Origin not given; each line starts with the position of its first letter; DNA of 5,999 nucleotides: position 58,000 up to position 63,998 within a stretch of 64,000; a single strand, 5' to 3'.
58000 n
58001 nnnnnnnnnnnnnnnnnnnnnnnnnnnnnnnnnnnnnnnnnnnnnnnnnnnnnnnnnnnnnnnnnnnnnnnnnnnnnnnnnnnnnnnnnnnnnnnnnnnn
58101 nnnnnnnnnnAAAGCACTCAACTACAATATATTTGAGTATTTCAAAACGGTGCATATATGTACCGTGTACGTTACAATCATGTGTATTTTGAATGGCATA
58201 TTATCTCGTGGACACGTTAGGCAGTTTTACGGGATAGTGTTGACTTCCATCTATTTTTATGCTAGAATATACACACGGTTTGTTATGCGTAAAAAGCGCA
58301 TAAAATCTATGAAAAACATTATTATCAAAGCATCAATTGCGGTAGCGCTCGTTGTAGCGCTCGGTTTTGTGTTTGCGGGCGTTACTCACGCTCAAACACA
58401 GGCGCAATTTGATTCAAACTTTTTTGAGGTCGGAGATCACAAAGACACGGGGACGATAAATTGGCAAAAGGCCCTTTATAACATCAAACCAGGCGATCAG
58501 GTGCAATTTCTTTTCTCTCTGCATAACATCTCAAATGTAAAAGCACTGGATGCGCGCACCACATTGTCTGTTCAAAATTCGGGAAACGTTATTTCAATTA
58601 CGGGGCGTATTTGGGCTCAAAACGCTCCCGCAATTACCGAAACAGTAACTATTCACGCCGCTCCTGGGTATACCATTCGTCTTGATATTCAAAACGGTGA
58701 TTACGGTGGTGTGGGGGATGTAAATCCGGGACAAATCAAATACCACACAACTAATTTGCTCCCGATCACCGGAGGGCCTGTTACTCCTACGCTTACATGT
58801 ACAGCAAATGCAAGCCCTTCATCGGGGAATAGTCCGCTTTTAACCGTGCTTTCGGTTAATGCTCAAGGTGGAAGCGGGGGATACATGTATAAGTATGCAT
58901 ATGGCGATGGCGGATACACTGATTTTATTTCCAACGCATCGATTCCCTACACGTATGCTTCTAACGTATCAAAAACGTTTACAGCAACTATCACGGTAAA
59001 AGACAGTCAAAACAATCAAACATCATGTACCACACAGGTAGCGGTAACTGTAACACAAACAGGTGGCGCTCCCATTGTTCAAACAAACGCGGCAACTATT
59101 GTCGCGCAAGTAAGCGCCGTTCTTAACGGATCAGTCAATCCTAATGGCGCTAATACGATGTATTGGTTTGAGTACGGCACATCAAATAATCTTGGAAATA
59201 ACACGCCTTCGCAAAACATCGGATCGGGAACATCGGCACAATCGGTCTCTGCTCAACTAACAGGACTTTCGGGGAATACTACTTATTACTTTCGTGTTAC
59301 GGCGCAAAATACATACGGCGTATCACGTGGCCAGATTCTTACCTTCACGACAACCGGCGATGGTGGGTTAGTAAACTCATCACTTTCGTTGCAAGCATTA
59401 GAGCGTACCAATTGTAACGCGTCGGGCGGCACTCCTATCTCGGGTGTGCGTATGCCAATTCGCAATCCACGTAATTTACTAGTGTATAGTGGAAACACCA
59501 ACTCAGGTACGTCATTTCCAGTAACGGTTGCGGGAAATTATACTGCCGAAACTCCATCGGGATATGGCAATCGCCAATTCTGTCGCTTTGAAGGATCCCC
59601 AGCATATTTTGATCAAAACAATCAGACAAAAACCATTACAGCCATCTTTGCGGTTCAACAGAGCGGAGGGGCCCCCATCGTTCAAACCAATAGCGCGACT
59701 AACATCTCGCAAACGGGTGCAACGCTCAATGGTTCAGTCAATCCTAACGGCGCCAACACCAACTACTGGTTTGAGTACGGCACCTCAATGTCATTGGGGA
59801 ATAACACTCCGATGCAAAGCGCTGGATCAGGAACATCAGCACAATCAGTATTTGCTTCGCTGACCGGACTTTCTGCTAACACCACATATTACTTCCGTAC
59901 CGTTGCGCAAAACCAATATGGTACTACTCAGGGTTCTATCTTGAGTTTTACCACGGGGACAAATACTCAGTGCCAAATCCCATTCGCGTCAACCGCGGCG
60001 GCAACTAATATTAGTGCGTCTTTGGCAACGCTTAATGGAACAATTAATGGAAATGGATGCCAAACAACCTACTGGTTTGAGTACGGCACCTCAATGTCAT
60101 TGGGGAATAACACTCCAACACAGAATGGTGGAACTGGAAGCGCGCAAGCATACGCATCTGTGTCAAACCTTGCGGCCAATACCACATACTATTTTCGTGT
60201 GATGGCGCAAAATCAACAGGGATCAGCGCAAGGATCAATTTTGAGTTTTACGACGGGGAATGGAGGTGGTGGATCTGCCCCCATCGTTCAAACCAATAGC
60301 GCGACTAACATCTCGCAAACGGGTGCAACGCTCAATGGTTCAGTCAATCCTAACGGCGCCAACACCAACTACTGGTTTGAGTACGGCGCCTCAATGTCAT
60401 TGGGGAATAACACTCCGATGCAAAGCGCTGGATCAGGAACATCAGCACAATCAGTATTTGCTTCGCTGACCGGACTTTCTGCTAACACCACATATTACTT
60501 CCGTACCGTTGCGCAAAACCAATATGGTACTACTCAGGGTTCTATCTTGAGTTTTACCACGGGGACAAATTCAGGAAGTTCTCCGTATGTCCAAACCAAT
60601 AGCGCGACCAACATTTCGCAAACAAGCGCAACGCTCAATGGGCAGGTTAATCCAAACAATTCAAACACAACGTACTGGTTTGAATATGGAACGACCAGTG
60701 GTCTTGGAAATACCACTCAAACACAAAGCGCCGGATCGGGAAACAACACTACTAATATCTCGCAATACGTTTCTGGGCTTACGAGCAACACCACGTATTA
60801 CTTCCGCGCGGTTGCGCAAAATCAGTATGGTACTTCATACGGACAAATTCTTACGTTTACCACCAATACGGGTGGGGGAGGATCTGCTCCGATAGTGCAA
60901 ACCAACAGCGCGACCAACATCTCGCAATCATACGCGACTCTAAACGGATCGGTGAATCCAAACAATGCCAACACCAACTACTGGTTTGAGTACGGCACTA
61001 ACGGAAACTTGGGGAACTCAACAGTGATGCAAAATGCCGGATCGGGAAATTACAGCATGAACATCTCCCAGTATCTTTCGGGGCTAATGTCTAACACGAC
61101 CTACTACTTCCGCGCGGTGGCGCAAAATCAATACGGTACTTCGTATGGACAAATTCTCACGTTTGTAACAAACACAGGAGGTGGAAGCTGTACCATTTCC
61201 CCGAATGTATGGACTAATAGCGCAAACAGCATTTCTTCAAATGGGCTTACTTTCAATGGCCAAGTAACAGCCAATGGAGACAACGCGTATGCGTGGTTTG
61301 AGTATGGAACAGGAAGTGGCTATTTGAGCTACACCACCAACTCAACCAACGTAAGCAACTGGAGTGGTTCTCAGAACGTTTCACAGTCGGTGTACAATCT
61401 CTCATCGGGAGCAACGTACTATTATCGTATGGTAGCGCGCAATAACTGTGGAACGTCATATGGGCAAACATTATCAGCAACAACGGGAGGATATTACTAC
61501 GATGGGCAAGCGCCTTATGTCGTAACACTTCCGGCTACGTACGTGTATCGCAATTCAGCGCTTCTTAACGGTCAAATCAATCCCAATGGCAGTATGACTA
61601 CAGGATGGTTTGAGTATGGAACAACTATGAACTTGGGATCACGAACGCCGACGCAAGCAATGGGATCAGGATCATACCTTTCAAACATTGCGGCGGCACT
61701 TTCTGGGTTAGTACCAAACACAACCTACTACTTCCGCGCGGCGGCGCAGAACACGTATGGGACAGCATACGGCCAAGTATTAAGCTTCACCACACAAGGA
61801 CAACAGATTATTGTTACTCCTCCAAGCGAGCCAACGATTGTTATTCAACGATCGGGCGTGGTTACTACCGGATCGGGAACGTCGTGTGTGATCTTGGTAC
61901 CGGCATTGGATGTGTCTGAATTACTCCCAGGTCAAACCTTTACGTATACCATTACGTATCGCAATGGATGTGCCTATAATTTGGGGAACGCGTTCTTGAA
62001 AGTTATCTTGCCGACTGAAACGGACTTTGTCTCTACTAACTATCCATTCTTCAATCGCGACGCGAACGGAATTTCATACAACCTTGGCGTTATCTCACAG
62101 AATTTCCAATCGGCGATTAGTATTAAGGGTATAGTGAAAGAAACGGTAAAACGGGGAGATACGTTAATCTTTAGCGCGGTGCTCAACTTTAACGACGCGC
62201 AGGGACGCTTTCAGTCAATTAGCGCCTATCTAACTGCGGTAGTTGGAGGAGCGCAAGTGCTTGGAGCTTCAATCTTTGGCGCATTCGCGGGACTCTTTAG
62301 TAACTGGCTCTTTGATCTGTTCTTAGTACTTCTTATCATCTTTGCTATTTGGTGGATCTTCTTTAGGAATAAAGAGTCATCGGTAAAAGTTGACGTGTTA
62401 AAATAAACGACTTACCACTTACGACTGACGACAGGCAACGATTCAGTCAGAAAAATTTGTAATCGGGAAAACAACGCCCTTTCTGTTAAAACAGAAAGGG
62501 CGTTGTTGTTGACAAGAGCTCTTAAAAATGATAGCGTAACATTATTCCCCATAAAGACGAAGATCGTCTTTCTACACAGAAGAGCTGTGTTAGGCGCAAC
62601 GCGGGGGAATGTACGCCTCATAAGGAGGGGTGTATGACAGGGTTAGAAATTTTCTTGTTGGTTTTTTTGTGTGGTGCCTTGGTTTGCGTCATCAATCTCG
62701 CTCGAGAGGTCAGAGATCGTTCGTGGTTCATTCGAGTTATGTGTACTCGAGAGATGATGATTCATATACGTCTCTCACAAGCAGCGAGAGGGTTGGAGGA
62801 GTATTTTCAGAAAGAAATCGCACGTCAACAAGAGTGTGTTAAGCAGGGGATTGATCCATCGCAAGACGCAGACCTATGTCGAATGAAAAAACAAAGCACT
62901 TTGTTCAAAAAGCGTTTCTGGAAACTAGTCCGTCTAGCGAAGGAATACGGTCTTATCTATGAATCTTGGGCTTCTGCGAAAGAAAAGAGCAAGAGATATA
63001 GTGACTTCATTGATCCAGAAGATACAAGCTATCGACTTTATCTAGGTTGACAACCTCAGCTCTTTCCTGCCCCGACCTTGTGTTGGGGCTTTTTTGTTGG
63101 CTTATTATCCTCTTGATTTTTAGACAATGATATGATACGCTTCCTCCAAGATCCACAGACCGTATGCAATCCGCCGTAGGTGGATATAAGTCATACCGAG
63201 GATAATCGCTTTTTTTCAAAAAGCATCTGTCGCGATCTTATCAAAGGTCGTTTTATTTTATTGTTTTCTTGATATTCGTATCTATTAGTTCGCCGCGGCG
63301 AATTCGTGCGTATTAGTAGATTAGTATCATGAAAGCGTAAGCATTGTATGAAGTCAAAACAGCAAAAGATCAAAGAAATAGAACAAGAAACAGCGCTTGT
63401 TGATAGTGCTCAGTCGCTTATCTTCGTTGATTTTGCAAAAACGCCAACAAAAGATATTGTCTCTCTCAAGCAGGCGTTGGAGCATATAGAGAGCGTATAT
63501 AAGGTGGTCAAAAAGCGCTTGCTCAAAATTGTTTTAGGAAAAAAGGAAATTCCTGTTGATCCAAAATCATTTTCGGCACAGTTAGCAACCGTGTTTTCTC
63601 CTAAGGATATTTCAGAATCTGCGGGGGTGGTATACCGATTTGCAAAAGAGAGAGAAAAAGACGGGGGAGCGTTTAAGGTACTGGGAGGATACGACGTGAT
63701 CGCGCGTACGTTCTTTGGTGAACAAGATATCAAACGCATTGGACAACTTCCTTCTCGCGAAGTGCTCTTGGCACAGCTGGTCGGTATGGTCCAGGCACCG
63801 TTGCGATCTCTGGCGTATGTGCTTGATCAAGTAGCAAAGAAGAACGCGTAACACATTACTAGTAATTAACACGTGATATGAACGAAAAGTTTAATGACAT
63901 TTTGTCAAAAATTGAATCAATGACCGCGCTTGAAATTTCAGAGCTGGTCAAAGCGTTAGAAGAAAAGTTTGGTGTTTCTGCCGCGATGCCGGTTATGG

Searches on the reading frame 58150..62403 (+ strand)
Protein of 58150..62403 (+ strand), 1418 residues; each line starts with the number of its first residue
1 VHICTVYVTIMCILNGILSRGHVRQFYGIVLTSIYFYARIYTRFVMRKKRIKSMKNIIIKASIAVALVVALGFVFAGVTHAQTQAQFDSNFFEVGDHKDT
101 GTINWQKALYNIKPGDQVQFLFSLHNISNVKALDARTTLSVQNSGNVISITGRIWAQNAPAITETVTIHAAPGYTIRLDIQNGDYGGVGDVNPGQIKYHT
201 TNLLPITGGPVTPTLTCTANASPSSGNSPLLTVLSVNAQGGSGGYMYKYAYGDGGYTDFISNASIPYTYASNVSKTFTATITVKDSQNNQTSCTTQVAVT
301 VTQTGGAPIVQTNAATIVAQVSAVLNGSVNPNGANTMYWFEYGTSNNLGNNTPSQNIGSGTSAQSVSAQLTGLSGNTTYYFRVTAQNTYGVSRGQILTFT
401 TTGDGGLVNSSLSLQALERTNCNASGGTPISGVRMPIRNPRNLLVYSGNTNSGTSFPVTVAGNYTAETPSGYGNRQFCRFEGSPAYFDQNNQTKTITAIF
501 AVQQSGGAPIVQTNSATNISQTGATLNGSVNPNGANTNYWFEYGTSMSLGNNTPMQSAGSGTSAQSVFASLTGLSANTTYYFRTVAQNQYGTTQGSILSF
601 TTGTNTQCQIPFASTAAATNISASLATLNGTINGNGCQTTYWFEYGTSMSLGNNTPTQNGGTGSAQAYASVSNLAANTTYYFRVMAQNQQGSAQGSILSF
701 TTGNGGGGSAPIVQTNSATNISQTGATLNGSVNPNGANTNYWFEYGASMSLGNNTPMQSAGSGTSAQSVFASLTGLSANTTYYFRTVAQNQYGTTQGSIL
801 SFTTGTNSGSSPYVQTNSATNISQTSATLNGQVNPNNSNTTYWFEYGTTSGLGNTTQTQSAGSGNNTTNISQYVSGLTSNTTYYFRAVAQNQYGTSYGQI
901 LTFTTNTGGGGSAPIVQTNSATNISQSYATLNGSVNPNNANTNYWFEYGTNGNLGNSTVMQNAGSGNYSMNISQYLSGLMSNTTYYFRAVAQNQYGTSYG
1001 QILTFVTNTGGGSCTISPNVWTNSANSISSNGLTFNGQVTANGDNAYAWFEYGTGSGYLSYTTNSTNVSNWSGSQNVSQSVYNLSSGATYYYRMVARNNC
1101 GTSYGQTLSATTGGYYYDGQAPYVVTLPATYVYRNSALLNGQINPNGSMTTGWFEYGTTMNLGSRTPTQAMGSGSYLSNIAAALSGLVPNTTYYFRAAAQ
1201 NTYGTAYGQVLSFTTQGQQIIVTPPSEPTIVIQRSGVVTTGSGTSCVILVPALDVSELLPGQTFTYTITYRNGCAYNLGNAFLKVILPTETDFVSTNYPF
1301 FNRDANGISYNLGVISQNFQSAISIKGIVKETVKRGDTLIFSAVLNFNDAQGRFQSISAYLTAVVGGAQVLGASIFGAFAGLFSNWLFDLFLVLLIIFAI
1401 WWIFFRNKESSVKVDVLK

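Call 88: search_protein_families(library=pfam, proteins=[window:58150-62403:+], max_evalue=0.001)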
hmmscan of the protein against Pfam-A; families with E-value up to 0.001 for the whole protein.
window:58150-62403:+ (1418 aa): 6 families
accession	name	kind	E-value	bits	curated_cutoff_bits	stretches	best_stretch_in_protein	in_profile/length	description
PF16656.11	Pur_ac_phosph_N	-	2.8e-21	76.3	30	1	334-401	24-93/93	Purple acid Phosphatase, N-terminal domain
PF25059.1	FN3_DSCAM-DSCAML_C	-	6e-18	65.4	39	0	363-408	42-87/89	DSCAM/DSCAML C-terminal Fn3-like domain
PF16655.11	PhoD_N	-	2.1e-15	57.5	30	0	360-388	53-81/90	PhoD-like phosphatase, N-terminal domain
PF00041.27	fn3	-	5.4e-12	46.2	25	0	662-694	47-76/84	Fibronectin type III domain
PF23376.1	Fn3_VIN3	-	2.6e-06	28.3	33.9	0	1175-1215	55-95/99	VIN3-like, fibronectin type-III domain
PF24489.1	Ig_J_second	-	1.5e-05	25.4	27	0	336-393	26-85/105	Tip attachment protein J second Ig-like domain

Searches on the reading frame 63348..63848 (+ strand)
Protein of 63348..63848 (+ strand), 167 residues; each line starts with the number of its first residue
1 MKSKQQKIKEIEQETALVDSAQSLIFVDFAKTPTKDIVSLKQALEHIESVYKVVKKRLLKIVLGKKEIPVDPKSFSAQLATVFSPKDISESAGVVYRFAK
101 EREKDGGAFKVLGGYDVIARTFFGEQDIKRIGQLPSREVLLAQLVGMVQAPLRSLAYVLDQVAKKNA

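Call 88: search_protein_families(library=pfam, proteins=[window:63348-63848:+], max_evalue=0.001)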
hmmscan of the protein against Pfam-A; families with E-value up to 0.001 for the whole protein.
window:63348-63848:+ (167 aa): 1 family
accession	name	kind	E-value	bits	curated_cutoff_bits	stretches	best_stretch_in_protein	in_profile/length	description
PF00466.25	Ribosomal_L10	-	1.2e-11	45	22.8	1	3-100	2-100/100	Ribosomal protein L10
